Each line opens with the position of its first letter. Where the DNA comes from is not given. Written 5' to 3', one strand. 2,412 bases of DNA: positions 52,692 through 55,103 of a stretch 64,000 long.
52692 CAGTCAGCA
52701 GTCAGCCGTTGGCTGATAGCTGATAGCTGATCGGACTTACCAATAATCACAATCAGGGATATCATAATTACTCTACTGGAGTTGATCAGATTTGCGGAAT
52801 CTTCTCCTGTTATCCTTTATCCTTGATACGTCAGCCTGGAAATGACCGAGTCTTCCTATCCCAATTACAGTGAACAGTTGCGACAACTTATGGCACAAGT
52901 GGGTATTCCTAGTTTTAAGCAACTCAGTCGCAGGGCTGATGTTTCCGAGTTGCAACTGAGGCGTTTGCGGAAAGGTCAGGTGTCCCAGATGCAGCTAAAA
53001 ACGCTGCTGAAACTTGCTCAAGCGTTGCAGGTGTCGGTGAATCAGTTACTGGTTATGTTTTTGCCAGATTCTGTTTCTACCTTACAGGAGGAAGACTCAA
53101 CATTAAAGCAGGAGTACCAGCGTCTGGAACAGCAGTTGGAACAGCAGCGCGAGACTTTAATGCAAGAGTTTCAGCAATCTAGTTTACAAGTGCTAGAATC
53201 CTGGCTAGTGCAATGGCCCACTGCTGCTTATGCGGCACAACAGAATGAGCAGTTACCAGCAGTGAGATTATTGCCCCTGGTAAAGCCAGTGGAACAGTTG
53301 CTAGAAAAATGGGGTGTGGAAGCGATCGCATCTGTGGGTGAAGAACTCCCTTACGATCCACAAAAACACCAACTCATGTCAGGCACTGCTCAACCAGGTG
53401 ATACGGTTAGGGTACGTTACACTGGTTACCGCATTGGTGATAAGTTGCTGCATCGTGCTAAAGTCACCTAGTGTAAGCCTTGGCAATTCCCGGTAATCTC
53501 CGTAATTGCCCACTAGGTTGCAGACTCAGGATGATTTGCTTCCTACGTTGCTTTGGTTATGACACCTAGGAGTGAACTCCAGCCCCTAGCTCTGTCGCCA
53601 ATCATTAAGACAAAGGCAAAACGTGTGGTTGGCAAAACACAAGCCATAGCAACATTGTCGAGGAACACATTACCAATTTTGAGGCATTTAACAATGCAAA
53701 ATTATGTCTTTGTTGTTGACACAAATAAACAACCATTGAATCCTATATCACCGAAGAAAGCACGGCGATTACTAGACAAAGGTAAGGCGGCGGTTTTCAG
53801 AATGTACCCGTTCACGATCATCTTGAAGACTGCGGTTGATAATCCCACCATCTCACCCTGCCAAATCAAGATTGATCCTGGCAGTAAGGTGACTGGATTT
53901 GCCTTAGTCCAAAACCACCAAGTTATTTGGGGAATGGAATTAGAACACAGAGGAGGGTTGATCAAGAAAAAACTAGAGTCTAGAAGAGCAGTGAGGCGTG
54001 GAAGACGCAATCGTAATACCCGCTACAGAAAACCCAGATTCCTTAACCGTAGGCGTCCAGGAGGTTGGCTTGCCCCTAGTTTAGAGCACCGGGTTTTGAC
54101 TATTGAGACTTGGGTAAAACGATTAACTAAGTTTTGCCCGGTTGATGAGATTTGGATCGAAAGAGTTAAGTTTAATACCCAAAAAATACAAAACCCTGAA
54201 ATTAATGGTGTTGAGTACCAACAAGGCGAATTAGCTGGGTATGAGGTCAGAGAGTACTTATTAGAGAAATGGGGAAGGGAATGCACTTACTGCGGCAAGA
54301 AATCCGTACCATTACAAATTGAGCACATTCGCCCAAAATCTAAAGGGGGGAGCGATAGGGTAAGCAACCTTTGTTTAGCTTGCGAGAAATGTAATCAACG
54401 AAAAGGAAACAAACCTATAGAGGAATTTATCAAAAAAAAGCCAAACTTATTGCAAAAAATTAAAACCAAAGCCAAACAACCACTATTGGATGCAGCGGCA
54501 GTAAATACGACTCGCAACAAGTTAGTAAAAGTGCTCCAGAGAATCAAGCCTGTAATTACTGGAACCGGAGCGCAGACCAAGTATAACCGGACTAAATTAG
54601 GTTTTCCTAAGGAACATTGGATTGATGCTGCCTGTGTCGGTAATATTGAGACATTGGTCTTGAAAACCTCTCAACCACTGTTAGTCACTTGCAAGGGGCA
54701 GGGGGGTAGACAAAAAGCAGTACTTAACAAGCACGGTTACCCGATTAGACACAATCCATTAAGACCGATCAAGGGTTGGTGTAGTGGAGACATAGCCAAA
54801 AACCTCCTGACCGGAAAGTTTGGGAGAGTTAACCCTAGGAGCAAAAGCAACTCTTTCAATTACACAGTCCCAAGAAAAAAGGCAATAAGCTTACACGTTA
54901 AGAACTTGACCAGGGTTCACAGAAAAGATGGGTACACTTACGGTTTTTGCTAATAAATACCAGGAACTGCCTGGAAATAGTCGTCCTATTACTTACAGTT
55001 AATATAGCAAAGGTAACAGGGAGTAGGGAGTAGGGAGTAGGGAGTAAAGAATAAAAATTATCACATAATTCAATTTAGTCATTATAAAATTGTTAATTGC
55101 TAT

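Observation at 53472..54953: Intact IscB (OMEGA) RNA-guided nuclease with a candidate upstream omega-RNA, embedded in chromosomal STRR-rich DNA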

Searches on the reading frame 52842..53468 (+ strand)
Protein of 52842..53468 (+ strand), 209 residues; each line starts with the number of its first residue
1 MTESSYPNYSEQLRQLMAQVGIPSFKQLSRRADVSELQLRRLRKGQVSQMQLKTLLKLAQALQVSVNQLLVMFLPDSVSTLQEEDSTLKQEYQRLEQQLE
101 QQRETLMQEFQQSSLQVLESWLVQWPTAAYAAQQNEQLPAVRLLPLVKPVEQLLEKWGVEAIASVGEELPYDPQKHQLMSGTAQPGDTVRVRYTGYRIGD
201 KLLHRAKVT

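Call 17: find_homologous_proteins(query=window:52842-53468:+)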
Query window:52842-53468:+ (209 aa): 1607 proteins with E <= 0.001 among 1868 candidates; the best 120 are listed.
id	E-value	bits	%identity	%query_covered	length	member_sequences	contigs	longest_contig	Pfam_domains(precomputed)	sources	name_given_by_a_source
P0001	4.6e-125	432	100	100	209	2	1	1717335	PF01025.25,PF13443.13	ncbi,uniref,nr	ncbi:MAG: nucleotide exchange factor GrpE [Moorea sp. SIOASIH]|uniref:nucleotide exchange factor Grp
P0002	2.2e-121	420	97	100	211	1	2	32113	PF01025.25,PF13443.13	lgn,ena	-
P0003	8.3e-120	415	95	100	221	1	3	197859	PF01025.25,PF13443.13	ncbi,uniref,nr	ncbi:MAG: nucleotide exchange factor GrpE [Moorea sp. SIO1F2]|uniref:nucleotide exchange factor GrpE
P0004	9.7e-120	415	95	100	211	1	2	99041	PF01025.25,PF13443.13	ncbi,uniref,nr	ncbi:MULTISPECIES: nucleotide exchange factor GrpE [unclassified Moorena]|uniref:nucleotide exchange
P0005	2.3e-119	414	95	100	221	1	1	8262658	PF01025.25,PF13443.13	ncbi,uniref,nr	ncbi:nucleotide exchange factor GrpE [Moorena bouillonii]|uniref:Nucleotide exchange factor GrpE n=1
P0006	3.9e-119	413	95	100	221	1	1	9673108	PF01025.25,PF13443.13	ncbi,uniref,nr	ncbi:hypothetical protein BJP34_01785 [Moorena producens PAL-8-15-08-1]|uniref:HTH cro/C1-type domai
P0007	6.3e-119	412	94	100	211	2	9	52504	PF01025.25,PF13443.13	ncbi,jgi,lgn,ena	-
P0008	1.5e-118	411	94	100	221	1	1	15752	PF01025.25,PF13443.13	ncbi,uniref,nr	ncbi:nucleotide exchange factor GrpE [Moorena sp. SIO4G3]|uniref:nucleotide exchange factor GrpE n=1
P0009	2.0e-118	411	95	100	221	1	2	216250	PF01025.25,PF13443.13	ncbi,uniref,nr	ncbi:MAG: nucleotide exchange factor GrpE [Moorea sp. SIO3I7]|uniref:nucleotide exchange factor GrpE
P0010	4.9e-118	409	94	100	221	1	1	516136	PF01025.25,PF13443.13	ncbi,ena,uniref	ncbi:nucleotide exchange factor GrpE [Moorena producens]|uniref:nucleotide exchange factor GrpE n=1 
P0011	1.6e-117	408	94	100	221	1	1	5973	PF01025.25,PF13443.13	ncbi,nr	ncbi:MAG: nucleotide exchange factor GrpE [Moorea sp. SIO2B7]|nr:nucleotide exchange factor GrpE [Mo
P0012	1.9e-117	408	93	100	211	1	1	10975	PF01025.25,PF13443.13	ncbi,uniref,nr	ncbi:nucleotide exchange factor GrpE [Moorena sp. SIO3H5]|uniref:nucleotide exchange factor GrpE n=1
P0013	2.1e-117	407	93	100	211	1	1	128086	PF01025.25,PF13443.13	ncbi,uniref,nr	ncbi:MAG: helix-turn-helix domain-containing protein [Moorea sp. SIO1G6]|uniref:nucleotide exchange 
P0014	3.4e-117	407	93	100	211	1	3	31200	PF01025.25,PF13443.13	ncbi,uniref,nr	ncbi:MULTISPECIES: nucleotide exchange factor GrpE [unclassified Moorena]|uniref:nucleotide exchange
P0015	3.9e-117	407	93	100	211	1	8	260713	PF01025.25,PF13443.13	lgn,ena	-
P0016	1.1e-116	405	93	100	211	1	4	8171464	PF01025.25,PF13443.13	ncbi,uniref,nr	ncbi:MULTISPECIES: nucleotide exchange factor GrpE [Moorena]|uniref:HTH cro/C1-type domain-containin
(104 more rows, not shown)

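Call 19: find_encoding_contigs(protein=P0016, flank=3000, max_places=4)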
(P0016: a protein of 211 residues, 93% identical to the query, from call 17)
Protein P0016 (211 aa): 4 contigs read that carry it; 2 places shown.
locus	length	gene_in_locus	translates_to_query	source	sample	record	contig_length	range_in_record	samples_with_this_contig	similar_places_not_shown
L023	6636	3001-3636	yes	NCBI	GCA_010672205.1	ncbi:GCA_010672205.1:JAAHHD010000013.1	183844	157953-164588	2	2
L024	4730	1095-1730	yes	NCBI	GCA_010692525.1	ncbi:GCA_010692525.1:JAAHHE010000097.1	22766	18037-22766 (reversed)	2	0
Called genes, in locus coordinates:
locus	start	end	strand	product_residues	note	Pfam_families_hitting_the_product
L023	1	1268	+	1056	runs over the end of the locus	PF00873:ACR_tran, PF02355:SecD_SecF_C (faint), PF03176:MMPL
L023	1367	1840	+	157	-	-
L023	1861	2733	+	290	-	PF13115:YtkA (faint)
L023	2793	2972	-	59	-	-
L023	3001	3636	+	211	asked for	PF13443:HTH_26, PF01025:GrpE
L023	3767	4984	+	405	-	PF12323:HTH_OrfB_IS605, PF01385:OrfB_IS605, PF07282:Cas12f1-like_TNB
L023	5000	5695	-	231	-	PF00005:ABC_tran, PF02463:SMC_N (weak), PF13481:AAA_25 (faint), PF13304:AAA_21 (weak)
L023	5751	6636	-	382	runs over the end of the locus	PF02687:FtsX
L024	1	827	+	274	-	PF13115:YtkA (faint)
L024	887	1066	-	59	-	-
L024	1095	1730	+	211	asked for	PF13443:HTH_26, PF01025:GrpE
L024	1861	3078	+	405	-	PF12323:HTH_OrfB_IS605, PF01385:OrfB_IS605, PF07282:Cas12f1-like_TNB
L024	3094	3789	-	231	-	PF00005:ABC_tran, PF02463:SMC_N (weak), PF13481:AAA_25 (faint), PF13304:AAA_21 (weak)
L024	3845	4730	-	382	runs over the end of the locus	PF02687:FtsX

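Call 22: find_encoding_contigs(protein=P0002, flank=3000, max_places=4)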
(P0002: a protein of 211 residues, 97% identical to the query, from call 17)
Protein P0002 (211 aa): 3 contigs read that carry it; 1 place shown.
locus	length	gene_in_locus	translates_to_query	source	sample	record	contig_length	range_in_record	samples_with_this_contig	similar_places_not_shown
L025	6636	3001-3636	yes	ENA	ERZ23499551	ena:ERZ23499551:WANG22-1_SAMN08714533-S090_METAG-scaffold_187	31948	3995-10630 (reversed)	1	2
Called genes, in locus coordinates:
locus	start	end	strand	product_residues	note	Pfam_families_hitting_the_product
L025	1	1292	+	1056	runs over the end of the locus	PF00873:ACR_tran, PF02355:SecD_SecF_C (faint), PF03176:MMPL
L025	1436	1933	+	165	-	-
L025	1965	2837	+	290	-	-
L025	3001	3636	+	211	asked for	PF13443:HTH_26, PF01025:GrpE (weak)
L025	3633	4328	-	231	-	PF00005:ABC_tran, PF02463:SMC_N (weak), PF13304:AAA_21 (weak)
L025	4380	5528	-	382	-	PF02687:FtsX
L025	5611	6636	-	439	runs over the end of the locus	PF25881:HH_YBHG (faint)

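Call 37: find_encoding_contigs(protein=P0001, flank=3500, max_places=4)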
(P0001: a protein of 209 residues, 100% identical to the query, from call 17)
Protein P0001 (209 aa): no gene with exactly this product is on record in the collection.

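Call 38: find_encoding_contigs(protein=P0005, flank=3000, max_places=3)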
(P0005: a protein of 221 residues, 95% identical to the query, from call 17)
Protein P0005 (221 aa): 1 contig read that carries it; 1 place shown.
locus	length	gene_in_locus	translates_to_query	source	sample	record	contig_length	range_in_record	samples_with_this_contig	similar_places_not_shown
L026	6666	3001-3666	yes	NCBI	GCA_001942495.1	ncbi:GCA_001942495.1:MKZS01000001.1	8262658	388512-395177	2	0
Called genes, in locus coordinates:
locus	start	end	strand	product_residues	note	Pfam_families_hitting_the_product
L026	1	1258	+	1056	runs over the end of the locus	PF00873:ACR_tran, PF02355:SecD_SecF_C (faint), PF03176:MMPL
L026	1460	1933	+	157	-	-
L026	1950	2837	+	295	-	PF13115:YtkA (faint)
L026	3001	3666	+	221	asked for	PF13443:HTH_26, PF01025:GrpE (weak)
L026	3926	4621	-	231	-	PF02463:SMC_N (weak), PF00005:ABC_tran, PF13481:AAA_25 (faint), PF13304:AAA_21 (weak)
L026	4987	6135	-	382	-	PF02687:FtsX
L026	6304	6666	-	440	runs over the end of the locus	PF25881:HH_YBHG (faint)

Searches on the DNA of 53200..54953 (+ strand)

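Call 5: search_rna_families(source=window, start=53200, end=53900, threshold=evalue, max_evalue=10, show_alignments=3)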
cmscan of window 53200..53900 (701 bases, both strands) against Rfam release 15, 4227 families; matches with E-value up to 10: 3.
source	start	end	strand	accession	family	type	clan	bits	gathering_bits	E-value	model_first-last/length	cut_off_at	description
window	53482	53673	+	RF02033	HEARO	Gene;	-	82.5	83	4.6e-17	1-211/211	no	HNH endonuclease-associated RNA and ORF (HEARO) RNA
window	53237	53270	+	RF02211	ZFAT-AS1_1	Gene; lncRNA;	-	13.4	80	4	43-79/79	no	ZFAT antisense RNA 1 conserved region 1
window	53609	53667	-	RF01673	PhrS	Gene; sRNA;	-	9.3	37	8.8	36-97/212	no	PhrS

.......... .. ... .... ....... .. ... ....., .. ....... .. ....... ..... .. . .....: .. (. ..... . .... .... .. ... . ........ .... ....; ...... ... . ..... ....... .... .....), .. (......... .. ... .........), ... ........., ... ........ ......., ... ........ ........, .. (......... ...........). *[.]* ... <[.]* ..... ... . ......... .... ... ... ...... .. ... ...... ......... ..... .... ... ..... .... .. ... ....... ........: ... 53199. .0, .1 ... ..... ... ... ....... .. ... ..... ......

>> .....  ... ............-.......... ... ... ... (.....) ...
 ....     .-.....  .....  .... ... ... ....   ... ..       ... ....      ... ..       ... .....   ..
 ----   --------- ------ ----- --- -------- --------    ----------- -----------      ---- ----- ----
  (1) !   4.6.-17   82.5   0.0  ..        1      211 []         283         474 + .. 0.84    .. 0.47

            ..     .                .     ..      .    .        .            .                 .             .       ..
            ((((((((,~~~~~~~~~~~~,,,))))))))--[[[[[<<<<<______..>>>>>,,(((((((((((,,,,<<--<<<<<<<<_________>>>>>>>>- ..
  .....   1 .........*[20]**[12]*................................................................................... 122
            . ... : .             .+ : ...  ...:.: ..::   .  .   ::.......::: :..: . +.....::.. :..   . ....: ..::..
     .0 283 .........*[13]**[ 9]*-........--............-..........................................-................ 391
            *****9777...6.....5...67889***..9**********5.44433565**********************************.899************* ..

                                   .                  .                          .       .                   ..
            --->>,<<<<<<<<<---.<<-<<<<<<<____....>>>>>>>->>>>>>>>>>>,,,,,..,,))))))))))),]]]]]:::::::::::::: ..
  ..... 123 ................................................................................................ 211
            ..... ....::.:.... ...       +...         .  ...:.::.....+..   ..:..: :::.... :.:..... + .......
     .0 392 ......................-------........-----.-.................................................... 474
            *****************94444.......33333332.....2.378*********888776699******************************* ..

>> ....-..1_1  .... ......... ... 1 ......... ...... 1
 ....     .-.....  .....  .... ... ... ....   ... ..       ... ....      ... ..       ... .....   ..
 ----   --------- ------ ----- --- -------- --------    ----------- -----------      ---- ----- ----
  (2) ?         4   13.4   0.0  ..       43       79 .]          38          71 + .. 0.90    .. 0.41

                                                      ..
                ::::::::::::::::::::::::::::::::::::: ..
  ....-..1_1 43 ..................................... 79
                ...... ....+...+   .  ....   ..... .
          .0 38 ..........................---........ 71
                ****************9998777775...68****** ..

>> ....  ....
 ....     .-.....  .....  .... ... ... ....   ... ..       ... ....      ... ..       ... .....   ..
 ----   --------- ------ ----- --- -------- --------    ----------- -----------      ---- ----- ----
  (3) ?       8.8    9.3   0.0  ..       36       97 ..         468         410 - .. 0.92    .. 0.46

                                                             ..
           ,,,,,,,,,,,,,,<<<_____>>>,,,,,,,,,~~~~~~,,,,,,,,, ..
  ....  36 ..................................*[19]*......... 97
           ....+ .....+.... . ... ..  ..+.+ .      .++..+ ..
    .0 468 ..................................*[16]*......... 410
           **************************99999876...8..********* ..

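Call 30: search_rna_families(sources=[L001, L002, L003, L004, L005, L006, L007, L008, L009, L010, L011, L012, L013, L015, L016, L017, L018, L019, L020, L022], threshold=gathering)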
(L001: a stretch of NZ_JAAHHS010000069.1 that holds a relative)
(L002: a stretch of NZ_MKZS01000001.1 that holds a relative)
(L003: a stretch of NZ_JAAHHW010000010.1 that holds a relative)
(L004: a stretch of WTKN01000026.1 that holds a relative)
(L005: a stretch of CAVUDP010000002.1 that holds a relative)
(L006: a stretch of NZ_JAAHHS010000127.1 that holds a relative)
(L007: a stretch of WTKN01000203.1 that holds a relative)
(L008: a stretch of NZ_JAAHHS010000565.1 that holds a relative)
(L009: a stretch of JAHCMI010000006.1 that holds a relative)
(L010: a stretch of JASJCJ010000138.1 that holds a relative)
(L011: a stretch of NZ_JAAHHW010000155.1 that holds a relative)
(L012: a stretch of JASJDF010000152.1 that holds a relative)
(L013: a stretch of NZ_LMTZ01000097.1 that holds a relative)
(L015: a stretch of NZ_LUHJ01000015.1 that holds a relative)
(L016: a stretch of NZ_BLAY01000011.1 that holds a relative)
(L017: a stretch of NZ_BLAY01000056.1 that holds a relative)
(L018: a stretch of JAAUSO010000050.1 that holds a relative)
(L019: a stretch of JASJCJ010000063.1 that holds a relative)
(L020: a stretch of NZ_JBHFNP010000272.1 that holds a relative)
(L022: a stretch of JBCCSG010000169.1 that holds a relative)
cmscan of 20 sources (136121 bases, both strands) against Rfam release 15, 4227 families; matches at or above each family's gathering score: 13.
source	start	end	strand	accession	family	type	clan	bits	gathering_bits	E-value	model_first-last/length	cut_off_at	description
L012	2771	2983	+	RF02033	HEARO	Gene;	-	131.5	83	1.1e-26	1-211/211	no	HNH endonuclease-associated RNA and ORF (HEARO) RNA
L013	2727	2983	+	RF02033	HEARO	Gene;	-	129.2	83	3.9e-26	1-211/211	no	HNH endonuclease-associated RNA and ORF (HEARO) RNA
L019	1866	2161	+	RF02033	HEARO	Gene;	-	124.1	83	6.6e-25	1-211/211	no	HNH endonuclease-associated RNA and ORF (HEARO) RNA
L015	2760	2981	+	RF02033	HEARO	Gene;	-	102.9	83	9.7e-20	1-211/211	no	HNH endonuclease-associated RNA and ORF (HEARO) RNA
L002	2767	2981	+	RF02033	HEARO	Gene;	-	91.9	83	4.7e-17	1-211/211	no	HNH endonuclease-associated RNA and ORF (HEARO) RNA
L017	2771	2981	+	RF02033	HEARO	Gene;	-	91.6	83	5.5e-17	1-211/211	no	HNH endonuclease-associated RNA and ORF (HEARO) RNA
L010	1565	1767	+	RF02033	HEARO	Gene;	-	90.2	83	1.2e-16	1-211/211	no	HNH endonuclease-associated RNA and ORF (HEARO) RNA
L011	1844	2053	+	RF02033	HEARO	Gene;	-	88.8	83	2.7e-16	1-211/211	no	HNH endonuclease-associated RNA and ORF (HEARO) RNA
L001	2798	2981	+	RF02033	HEARO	Gene;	-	88.5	83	3.1e-16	1-211/211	no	HNH endonuclease-associated RNA and ORF (HEARO) RNA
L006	2219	2421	+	RF02033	HEARO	Gene;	-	87.9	83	4.3e-16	1-211/211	no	HNH endonuclease-associated RNA and ORF (HEARO) RNA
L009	2778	2979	+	RF02033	HEARO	Gene;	-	87.3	83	6e-16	1-211/211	no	HNH endonuclease-associated RNA and ORF (HEARO) RNA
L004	2792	2980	+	RF02033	HEARO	Gene;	-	85.1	83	2.1e-15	1-211/211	no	HNH endonuclease-associated RNA and ORF (HEARO) RNA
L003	2476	2547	+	RF00005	tRNA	Gene; tRNA;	CL00001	71.8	29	2.1e-13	1-71/71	no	tRNA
